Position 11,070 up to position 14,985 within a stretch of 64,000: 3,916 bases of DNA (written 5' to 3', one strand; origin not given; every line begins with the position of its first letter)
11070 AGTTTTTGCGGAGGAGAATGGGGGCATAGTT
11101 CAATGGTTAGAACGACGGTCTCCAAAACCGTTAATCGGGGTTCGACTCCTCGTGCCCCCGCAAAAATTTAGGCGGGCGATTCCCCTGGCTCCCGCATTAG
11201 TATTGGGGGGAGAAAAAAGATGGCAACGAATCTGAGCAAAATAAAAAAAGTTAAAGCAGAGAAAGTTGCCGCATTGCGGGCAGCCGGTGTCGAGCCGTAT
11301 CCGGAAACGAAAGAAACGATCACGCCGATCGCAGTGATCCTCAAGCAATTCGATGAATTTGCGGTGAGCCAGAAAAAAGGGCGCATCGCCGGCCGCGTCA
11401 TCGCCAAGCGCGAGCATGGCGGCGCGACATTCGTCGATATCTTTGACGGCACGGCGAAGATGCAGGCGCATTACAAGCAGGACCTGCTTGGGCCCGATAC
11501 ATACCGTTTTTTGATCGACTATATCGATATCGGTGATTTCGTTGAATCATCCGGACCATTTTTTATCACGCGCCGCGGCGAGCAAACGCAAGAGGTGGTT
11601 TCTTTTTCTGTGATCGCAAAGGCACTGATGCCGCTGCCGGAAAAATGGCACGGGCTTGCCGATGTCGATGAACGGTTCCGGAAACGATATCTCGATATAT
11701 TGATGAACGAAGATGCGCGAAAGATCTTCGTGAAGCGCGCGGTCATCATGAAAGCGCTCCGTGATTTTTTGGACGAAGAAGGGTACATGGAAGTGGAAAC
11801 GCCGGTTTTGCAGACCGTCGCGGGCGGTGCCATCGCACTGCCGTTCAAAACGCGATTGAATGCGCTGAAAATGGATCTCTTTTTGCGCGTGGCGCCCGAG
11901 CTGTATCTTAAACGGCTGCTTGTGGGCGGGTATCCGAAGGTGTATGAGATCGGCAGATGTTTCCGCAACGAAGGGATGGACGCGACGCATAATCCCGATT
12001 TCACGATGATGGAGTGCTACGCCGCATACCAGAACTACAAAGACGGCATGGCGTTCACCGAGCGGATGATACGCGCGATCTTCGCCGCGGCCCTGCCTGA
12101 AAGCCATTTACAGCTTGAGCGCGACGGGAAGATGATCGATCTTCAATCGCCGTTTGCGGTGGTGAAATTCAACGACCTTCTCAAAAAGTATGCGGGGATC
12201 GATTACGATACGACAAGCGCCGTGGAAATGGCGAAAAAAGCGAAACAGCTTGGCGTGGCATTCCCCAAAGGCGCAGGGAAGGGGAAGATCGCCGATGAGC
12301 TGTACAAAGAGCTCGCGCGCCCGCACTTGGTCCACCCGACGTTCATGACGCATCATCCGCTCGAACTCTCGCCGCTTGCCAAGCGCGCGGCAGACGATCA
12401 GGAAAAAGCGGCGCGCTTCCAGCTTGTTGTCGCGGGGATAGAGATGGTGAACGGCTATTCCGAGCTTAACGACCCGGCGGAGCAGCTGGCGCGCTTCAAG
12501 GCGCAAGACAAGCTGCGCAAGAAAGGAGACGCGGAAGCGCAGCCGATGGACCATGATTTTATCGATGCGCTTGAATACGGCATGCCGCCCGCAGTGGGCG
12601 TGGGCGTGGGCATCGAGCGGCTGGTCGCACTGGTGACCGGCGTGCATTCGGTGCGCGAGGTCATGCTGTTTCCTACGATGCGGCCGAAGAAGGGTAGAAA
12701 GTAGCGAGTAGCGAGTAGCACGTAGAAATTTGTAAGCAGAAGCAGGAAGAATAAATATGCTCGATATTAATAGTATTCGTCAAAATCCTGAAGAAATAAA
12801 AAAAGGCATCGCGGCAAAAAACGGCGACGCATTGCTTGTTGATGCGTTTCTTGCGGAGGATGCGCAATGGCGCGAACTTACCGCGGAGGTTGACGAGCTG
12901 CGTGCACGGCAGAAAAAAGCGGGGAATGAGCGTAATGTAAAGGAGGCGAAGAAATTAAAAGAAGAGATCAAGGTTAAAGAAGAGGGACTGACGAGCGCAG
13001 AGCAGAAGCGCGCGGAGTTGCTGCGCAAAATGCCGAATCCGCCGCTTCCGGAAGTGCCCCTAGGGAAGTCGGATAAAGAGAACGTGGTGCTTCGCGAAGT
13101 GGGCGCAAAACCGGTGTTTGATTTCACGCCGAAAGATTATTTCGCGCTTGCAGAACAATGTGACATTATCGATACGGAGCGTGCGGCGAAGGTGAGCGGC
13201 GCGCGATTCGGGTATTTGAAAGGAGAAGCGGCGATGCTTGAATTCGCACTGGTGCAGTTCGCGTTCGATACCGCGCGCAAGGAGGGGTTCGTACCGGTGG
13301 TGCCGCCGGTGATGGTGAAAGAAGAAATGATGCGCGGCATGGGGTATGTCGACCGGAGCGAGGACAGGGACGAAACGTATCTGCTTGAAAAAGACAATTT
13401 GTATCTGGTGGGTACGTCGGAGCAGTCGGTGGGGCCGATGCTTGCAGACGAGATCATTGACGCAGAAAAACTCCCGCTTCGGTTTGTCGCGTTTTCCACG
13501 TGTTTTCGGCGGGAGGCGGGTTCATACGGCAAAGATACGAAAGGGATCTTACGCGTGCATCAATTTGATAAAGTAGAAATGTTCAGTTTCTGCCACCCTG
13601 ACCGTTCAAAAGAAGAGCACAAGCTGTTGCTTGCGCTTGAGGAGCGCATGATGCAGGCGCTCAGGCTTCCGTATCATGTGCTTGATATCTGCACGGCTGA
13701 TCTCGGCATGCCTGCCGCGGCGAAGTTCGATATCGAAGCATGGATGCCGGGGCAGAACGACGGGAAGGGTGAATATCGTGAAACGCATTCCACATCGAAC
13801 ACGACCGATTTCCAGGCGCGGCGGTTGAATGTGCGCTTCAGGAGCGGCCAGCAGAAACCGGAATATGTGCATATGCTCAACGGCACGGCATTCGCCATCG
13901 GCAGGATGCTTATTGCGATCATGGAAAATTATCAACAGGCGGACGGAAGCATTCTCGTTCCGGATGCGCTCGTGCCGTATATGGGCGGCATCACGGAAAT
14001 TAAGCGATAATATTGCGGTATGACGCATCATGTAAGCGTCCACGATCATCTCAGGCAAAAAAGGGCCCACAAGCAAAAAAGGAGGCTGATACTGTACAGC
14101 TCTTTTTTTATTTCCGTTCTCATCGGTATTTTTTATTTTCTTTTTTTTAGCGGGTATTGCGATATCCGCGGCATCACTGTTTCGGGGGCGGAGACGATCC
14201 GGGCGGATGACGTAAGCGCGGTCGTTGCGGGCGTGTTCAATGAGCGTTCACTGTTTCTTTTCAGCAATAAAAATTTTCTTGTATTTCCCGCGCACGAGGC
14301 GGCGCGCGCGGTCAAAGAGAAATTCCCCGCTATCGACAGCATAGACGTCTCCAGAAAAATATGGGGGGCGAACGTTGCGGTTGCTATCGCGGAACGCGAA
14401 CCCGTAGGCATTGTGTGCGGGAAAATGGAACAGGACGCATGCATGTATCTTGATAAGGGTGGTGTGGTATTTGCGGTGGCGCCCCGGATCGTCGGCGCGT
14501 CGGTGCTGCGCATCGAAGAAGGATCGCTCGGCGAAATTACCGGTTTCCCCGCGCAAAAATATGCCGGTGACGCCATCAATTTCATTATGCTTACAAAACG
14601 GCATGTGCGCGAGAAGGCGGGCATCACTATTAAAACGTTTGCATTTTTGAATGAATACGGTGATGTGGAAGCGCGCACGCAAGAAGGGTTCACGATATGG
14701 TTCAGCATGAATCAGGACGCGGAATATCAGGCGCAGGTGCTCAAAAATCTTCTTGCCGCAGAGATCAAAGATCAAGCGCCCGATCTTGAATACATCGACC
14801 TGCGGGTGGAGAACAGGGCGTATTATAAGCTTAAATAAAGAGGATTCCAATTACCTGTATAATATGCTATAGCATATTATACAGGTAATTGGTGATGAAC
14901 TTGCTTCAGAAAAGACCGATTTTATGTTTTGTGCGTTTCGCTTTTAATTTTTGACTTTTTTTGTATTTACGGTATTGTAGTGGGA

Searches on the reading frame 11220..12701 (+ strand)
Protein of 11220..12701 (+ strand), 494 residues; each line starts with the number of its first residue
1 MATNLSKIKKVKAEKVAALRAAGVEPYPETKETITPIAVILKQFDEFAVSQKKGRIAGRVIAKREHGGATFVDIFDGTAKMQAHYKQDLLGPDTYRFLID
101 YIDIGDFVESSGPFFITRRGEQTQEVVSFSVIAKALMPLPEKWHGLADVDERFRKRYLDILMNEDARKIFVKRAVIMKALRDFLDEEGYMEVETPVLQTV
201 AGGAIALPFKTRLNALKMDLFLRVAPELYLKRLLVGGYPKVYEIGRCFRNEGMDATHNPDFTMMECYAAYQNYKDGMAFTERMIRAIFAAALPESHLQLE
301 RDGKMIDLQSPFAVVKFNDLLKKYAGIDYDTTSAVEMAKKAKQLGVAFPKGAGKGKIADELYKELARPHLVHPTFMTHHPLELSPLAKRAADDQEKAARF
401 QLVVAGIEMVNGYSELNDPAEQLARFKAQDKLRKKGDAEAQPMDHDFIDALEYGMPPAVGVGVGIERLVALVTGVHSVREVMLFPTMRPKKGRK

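Call 74: search_protein_families(library=pfam, proteins=[window:11220-12701:+], max_evalue=0.01)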
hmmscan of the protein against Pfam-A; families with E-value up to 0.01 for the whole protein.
window:11220-12701:+ (494 aa): 3 families
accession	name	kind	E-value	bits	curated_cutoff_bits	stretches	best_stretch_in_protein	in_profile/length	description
PF00152.25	tRNA-synt_2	-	1.7e-83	280.7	25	1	149-487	2-307/308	tRNA synthetases class II (D, K and N)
PF01409.25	tRNA-synt_2d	-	2.8e-07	30.7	19.8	1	240-289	104-155/246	tRNA synthetases class II core domain (F)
PF01336.31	tRNA_anti-codon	-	2.9e-06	27.6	27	1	55-133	2-69/75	OB-fold nucleic acid binding domain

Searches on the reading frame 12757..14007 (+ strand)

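Call 74: search_protein_families(library=pfam, proteins=[window:12757-14007:+], max_evalue=0.01)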
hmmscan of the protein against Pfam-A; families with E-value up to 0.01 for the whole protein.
window:12757-14007:+ (417 aa): 2 families
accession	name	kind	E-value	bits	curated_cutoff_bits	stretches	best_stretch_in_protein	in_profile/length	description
PF00587.30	tRNA-synt_2b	-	5.4e-36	124.8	29.3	1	212-392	8-179/179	tRNA synthetase class II core domain (G, H, P, S and T)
PF02403.27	Seryl_tRNA_N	-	9.7e-18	64.8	28.2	1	1-96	1-108/108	Seryl-tRNA synthetase N-terminal domain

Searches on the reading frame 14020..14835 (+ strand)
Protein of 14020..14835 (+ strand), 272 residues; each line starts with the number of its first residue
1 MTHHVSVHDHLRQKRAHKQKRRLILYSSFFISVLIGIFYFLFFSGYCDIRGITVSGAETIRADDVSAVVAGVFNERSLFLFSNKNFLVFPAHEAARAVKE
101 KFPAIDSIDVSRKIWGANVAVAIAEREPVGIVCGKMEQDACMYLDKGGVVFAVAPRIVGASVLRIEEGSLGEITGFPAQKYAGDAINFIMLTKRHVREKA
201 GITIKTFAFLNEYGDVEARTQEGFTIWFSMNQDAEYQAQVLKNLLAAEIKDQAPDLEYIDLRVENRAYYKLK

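Call 74: search_protein_families(library=pfam, proteins=[window:14020-14835:+], max_evalue=0.01)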
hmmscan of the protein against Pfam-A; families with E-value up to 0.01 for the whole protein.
window:14020-14835:+ (272 aa): 1 family
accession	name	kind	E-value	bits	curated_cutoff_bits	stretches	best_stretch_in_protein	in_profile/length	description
PF08478.15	POTRA_1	-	0.00021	21.9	23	0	83-126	28-69/69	POTRA domain, FtsQ-type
